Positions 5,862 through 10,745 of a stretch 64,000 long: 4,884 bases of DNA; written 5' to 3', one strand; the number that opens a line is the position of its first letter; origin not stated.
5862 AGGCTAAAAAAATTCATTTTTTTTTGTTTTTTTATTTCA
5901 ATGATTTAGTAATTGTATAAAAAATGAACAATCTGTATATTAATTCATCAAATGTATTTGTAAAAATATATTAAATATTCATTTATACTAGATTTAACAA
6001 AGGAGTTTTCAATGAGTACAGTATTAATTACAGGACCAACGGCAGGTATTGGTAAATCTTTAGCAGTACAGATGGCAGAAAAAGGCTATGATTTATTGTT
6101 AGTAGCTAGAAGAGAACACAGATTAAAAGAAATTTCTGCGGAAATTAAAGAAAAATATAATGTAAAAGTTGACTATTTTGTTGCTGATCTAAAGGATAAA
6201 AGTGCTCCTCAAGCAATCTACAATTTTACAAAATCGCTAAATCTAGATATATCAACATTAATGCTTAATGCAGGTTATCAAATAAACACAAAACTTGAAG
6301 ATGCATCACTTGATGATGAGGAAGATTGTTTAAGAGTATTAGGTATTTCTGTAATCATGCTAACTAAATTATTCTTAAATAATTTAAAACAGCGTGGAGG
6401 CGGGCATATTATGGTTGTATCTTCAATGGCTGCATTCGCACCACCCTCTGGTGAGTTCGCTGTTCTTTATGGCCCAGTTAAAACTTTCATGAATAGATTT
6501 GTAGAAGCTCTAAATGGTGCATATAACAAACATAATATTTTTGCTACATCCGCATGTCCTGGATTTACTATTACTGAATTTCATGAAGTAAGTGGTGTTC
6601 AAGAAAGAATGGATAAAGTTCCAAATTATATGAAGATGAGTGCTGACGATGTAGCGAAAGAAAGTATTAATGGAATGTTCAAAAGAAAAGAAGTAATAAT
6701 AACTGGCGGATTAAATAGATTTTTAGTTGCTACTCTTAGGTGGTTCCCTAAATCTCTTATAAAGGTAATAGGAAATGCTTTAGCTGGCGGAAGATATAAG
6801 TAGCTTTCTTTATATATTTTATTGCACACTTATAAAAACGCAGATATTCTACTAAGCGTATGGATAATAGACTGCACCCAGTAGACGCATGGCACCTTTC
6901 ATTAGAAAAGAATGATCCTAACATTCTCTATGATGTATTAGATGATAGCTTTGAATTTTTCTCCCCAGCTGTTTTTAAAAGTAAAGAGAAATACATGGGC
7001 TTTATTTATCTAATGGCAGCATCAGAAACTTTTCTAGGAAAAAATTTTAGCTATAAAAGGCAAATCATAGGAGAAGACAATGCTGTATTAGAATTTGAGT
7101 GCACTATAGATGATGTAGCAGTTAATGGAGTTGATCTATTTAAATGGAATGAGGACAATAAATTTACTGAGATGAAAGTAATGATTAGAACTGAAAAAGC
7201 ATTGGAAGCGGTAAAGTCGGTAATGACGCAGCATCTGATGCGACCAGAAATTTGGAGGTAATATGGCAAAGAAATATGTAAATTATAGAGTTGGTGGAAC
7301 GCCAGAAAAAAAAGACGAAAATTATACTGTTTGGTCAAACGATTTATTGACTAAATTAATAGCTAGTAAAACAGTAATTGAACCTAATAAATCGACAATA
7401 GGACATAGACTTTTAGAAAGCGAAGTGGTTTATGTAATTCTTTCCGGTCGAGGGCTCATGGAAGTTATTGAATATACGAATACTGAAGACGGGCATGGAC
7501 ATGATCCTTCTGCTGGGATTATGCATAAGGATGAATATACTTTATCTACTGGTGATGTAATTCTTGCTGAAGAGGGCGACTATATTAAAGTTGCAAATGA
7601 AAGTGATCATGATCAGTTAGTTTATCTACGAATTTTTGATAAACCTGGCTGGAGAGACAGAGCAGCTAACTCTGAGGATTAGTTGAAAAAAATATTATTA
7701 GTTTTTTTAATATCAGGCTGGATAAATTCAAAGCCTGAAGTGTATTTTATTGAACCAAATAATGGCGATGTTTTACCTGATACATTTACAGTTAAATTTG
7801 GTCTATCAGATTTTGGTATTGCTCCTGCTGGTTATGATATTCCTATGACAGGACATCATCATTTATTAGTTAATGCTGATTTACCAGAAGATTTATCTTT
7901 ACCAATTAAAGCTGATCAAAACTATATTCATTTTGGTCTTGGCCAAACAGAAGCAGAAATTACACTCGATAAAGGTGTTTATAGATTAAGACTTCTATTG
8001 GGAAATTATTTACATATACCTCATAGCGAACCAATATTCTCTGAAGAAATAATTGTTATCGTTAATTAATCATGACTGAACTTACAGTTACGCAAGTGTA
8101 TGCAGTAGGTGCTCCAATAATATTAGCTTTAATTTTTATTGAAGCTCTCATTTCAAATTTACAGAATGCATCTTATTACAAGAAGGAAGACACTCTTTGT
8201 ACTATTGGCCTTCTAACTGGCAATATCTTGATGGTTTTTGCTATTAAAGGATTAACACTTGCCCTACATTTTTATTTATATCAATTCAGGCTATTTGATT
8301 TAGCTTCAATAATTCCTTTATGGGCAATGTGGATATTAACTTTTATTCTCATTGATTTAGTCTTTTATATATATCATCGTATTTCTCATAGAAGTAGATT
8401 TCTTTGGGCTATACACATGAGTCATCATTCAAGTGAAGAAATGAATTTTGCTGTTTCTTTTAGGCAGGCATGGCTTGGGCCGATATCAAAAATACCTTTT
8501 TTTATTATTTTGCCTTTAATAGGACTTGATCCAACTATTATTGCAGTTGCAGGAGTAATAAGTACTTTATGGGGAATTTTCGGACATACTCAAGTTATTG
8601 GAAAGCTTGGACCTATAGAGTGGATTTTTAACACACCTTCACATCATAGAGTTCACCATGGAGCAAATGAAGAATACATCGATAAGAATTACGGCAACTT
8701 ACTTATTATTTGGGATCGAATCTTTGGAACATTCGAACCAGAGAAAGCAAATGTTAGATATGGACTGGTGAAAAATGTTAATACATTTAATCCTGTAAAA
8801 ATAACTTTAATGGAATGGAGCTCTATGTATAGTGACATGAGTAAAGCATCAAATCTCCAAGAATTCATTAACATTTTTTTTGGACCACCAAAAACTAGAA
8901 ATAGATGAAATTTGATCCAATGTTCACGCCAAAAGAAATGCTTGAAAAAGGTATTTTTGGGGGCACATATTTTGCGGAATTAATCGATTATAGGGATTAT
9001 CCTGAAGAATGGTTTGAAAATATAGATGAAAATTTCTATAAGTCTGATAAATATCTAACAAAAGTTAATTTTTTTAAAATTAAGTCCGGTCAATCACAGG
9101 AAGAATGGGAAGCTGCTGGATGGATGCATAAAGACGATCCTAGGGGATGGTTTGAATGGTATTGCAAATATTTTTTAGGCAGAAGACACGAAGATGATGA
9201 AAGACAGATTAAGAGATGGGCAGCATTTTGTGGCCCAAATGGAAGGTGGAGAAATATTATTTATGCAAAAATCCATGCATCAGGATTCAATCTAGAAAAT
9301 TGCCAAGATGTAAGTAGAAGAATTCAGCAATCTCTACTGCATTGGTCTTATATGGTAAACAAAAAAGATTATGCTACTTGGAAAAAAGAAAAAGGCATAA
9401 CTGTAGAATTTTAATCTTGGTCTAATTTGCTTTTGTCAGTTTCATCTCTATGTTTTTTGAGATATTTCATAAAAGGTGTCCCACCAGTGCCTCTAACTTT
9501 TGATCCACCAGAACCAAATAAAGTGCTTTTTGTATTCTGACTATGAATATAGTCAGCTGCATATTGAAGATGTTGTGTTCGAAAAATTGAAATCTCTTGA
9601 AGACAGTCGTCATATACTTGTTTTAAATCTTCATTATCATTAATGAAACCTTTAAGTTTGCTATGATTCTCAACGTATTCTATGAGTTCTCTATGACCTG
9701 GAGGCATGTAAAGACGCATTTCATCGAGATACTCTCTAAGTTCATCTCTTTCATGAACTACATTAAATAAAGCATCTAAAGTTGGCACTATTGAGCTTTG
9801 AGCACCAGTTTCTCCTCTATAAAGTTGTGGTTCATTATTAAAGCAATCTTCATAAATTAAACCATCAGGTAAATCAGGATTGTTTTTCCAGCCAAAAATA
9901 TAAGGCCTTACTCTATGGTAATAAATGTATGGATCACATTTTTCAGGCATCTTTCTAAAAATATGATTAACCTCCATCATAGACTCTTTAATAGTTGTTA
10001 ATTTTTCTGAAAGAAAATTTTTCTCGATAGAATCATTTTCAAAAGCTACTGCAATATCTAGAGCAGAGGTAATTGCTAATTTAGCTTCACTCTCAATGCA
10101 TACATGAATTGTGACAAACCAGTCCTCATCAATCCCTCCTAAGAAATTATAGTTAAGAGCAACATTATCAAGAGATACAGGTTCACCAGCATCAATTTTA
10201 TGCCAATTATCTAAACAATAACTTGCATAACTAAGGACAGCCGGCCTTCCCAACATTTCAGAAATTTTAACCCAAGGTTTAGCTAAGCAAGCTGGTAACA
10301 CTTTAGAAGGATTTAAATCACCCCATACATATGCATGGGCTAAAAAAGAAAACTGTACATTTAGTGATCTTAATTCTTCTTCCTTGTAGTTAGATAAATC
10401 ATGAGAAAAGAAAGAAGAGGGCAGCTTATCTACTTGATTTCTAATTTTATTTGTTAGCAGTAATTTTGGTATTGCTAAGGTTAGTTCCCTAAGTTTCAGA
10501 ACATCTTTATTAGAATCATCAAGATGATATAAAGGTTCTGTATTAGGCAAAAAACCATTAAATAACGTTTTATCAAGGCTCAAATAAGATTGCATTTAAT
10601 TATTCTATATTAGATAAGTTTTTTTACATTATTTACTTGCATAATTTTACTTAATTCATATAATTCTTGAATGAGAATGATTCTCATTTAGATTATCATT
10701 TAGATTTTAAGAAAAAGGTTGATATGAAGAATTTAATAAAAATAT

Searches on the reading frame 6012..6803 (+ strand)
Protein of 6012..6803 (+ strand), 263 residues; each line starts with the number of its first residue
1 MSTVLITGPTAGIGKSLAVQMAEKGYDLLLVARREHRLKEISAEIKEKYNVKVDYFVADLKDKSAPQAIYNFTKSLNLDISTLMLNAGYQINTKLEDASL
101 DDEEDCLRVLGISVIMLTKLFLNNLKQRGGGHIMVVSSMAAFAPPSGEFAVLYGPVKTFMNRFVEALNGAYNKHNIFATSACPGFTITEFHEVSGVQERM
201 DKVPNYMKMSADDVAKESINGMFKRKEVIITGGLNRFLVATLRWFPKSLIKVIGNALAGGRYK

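Call 78: search_protein_families(library=pfam, proteins=[window:6012-6803:+], max_evalue=0.0001)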
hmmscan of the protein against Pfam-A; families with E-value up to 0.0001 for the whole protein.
window:6012-6803:+ (263 aa): 3 families
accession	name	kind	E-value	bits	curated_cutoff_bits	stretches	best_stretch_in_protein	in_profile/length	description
PF00106.31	adh_short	-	3.2e-33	115.3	26.6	1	3-192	2-188/195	short chain dehydrogenase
PF13561.12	adh_short_C2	-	2.7e-15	57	27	1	11-199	6-189/236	Enoyl-(Acyl carrier protein) reductase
PF08659.16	KR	-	2.1e-09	38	22.6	1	3-165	2-161/180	KR domain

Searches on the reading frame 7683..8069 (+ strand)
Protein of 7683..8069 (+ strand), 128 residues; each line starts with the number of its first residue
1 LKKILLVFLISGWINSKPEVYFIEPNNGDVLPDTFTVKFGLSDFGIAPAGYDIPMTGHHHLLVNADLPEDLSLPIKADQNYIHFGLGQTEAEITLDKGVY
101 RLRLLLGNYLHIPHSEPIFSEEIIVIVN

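Call 79: search_protein_families(library=pfam, proteins=[window:7683-8069:+], max_evalue=0.0001)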
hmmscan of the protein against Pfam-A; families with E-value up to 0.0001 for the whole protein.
window:7683-8069:+ (128 aa): 1 family
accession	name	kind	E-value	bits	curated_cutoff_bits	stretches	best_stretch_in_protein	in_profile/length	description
PF14347.11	DUF4399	-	1.1e-27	96.7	28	1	37-127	1-90/91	Domain of unknown function (DUF4399)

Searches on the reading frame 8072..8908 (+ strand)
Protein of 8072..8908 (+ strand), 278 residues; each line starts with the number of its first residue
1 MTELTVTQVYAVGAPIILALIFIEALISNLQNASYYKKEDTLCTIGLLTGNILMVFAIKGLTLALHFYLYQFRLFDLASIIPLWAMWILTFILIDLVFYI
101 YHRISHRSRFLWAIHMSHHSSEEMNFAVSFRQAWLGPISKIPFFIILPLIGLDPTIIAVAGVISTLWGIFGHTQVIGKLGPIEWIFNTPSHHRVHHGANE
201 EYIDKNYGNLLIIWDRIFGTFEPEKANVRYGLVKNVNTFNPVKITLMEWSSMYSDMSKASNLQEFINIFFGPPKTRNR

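Call 79: search_protein_families(library=pfam, proteins=[window:8072-8908:+], max_evalue=0.0001)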
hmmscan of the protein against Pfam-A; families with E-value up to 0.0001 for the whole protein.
window:8072-8908:+ (278 aa): 1 family
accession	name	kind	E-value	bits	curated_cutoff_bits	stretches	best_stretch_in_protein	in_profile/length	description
PF04116.19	FA_hydroxylase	-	8.2e-32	110.8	31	1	87-220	1-132/132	Fatty acid hydroxylase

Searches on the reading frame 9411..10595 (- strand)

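Call 78: search_protein_families(library=pfam, proteins=[window:9411-10595:-], max_evalue=0.0001)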
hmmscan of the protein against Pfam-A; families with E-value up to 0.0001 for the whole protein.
window:9411-10595:- (394 aa): 1 family
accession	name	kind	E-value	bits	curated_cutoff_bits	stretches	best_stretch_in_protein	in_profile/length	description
PF01231.23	IDO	-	1.6e-87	294.4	26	1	13-388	11-411/412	Indoleamine 2,3-dioxygenase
